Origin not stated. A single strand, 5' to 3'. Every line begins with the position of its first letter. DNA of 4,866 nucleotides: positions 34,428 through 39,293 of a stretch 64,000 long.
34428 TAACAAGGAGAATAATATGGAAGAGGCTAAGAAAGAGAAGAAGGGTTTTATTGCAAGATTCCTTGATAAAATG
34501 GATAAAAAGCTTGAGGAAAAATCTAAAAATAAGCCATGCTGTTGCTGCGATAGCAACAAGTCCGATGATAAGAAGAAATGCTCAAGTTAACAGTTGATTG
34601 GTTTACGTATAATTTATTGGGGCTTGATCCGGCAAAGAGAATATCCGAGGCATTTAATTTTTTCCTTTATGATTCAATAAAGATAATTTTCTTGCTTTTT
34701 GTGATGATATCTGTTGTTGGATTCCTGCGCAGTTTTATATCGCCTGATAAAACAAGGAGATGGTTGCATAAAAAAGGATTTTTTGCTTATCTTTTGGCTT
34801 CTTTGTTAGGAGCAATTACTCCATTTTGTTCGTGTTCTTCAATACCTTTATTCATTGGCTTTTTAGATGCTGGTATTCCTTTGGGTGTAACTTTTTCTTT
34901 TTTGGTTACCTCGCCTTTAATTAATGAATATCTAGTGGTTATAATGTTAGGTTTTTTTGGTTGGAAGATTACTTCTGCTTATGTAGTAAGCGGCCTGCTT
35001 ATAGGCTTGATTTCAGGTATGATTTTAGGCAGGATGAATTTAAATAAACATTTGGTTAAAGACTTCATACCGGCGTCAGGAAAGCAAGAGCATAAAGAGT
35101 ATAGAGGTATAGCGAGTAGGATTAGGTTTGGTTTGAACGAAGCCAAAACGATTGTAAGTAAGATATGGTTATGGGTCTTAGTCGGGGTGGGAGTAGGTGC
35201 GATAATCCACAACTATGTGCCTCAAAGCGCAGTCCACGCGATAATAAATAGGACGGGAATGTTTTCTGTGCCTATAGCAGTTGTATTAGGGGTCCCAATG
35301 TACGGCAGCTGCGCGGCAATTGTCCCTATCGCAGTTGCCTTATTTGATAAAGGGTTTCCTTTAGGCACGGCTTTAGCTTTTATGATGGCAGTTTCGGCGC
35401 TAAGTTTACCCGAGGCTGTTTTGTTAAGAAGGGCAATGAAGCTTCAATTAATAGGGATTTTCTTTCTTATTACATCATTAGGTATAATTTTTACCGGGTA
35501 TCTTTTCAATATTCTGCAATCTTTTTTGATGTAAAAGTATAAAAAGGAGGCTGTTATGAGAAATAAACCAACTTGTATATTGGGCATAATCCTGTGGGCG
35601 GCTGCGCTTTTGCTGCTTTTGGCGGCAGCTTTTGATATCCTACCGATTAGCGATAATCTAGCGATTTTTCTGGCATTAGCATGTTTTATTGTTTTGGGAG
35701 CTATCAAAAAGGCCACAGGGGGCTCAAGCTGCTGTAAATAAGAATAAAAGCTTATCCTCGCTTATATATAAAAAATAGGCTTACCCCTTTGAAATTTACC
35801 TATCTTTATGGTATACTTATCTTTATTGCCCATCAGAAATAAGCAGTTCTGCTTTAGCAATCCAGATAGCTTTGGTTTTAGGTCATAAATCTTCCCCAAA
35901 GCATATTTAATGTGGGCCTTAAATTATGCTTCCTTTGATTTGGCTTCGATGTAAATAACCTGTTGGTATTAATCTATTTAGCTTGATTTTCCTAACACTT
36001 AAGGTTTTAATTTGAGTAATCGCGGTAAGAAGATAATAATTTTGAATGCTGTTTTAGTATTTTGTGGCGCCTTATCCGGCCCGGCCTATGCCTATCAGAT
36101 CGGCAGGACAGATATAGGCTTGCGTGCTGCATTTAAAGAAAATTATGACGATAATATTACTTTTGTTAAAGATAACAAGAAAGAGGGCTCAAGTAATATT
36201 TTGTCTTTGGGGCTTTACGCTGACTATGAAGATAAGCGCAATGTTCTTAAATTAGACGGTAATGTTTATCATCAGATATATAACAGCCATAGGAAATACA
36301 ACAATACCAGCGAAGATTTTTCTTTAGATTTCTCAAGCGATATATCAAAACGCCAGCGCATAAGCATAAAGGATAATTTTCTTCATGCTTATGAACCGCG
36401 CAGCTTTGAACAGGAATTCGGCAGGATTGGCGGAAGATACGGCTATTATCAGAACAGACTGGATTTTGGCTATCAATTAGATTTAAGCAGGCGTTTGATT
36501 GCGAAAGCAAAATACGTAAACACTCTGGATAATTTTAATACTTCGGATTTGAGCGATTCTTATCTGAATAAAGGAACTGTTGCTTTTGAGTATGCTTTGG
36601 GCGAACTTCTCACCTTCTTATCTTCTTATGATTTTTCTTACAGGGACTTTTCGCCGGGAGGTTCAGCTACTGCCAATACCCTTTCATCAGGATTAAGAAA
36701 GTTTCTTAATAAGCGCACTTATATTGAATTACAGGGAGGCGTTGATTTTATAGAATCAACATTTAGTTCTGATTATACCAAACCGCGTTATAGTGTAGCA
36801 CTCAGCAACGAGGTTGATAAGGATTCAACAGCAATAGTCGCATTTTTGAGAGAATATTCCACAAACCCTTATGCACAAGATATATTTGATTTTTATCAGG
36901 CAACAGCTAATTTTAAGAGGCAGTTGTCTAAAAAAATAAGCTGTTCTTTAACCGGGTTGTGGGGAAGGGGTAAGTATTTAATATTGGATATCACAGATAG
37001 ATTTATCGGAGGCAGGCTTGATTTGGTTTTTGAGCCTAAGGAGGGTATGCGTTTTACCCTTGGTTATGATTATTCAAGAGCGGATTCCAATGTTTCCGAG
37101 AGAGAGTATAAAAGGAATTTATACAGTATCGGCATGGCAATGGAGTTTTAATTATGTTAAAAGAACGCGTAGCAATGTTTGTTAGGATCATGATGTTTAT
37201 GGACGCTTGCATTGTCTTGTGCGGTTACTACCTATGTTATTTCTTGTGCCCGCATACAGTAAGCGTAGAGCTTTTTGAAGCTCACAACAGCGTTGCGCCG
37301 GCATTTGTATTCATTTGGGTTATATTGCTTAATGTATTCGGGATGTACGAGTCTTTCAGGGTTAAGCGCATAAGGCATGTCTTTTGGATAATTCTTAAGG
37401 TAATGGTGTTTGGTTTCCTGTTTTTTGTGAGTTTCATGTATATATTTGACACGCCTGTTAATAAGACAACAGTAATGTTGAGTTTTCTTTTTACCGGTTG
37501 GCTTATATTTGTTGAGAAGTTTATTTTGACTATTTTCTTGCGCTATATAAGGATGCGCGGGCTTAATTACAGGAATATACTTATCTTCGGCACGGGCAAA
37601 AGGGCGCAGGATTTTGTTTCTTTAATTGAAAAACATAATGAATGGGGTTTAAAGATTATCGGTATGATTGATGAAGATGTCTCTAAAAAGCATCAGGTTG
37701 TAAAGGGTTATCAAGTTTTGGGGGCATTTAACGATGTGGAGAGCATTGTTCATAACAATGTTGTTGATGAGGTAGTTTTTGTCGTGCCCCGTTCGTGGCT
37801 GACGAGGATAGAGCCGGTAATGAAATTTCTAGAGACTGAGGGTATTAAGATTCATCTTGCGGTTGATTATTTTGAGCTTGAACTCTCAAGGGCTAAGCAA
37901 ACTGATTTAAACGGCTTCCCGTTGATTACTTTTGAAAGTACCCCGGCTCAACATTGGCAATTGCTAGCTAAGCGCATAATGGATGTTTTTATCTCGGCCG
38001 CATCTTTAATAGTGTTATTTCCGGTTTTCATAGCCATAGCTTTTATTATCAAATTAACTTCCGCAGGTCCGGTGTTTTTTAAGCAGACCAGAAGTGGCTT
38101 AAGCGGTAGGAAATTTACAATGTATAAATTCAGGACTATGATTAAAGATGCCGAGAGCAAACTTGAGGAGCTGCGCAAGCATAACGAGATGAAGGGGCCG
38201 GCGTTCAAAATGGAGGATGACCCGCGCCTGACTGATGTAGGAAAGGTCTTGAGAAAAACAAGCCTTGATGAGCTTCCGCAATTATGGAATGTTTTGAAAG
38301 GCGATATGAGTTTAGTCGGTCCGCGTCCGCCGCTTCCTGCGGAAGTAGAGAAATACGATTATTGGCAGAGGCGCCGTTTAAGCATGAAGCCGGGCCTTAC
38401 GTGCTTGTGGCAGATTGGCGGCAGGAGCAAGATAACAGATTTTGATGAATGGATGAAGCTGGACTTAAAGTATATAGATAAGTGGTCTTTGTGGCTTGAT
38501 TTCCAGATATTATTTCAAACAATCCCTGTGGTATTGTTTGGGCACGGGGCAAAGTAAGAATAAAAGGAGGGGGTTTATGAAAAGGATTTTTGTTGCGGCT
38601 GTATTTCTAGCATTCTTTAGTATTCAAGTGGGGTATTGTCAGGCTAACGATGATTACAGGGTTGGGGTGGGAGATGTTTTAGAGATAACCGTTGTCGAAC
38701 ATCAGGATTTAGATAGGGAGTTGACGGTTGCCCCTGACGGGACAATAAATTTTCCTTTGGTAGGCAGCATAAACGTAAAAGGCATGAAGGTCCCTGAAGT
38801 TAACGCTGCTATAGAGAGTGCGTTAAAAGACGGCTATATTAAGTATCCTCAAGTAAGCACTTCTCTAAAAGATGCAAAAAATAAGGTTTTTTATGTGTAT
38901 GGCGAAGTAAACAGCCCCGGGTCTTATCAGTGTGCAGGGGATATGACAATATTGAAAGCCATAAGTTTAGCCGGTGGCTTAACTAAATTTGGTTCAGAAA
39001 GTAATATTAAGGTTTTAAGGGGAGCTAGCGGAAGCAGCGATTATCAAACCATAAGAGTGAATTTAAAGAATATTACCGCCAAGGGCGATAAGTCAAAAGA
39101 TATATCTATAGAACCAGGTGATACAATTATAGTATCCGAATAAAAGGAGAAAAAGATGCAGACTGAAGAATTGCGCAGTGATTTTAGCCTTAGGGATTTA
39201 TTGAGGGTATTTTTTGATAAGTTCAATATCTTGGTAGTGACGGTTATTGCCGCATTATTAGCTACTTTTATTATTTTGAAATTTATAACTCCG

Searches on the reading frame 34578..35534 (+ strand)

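Call 43: search_protein_families(library=pfam, proteins=[window:34578-35534:+], max_evalue=0.0001)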
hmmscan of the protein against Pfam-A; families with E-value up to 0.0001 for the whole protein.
window:34578-35534:+ (318 aa): 1 family
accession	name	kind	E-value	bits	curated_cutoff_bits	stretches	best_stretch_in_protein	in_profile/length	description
PF03773.19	ArsP_1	-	9.5e-66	222.4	32.3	1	22-311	2-293/294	Predicted permease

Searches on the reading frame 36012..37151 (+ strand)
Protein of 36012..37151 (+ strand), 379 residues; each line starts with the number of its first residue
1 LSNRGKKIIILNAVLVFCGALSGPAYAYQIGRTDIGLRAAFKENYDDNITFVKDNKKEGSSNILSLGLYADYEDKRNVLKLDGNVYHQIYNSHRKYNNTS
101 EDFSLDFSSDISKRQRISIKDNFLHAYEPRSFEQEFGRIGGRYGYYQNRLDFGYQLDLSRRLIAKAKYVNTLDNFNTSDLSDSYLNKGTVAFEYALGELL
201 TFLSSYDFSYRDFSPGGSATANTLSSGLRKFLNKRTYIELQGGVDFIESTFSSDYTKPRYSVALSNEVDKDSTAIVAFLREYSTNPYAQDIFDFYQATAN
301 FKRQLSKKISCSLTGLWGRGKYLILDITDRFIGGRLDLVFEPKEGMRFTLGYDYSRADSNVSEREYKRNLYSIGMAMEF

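Call 41: search_protein_families(library=pfam, proteins=[window:36012-37151:+], max_evalue=0.0001)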
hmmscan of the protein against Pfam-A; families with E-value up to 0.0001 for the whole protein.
window:36012-37151:+ (379 aa): 1 family
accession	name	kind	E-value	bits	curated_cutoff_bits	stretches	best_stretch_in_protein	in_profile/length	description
PF10082.15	BBP2_2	-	1.3e-06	28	23.7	0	295-378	294-377/378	Putative beta-barrel porin 2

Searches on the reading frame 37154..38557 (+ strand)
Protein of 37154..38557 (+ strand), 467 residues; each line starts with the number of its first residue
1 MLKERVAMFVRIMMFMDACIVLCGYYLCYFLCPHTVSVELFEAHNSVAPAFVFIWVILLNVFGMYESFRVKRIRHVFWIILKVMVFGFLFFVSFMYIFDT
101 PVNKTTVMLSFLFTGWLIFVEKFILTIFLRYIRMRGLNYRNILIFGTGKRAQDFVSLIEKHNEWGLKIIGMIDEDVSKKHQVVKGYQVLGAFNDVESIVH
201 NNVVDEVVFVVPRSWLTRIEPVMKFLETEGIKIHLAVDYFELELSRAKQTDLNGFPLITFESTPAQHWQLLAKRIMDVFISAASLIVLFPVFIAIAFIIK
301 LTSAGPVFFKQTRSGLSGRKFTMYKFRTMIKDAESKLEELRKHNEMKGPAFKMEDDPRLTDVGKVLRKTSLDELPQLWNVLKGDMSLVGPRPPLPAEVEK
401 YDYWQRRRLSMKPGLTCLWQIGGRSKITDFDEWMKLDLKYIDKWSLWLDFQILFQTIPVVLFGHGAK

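Call 41: search_protein_families(library=pfam, proteins=[window:37154-38557:+], max_evalue=0.0001)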
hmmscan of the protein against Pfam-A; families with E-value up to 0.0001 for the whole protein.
window:37154-38557:+ (467 aa): 2 families
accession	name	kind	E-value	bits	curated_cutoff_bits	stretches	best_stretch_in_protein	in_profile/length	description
PF02397.22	Bac_transf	-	3.2e-72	242.3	27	1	273-461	1-178/179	Bacterial sugar transferase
PF13727.12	CoA_binding_3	-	7.1e-17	62.4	25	1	61-235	2-173/175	CoA-binding domain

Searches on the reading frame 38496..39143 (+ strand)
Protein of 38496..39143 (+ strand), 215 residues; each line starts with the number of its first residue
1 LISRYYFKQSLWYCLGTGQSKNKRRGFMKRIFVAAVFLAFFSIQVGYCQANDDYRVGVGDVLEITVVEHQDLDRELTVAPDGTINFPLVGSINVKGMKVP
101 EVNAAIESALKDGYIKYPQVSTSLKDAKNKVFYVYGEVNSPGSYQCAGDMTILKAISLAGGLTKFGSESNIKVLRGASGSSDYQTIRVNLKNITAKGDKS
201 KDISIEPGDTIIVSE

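Call 41: search_protein_families(library=pfam, proteins=[window:38496-39143:+], max_evalue=0.0001)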
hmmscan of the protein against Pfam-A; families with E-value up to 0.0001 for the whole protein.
window:38496-39143:+ (215 aa): 3 families
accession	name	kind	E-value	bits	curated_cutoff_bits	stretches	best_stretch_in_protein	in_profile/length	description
PF02563.21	Poly_export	-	8.7e-25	87.1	28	1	50-124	3-76/77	Polysaccharide biosynthesis/export protein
PF10531.15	SLBB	-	3.3e-13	49.7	27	1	131-179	1-48/55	SLBB domain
PF22461.2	SLBB_2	-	1.1e-11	45.1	27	1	130-213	1-79/79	SLBB domain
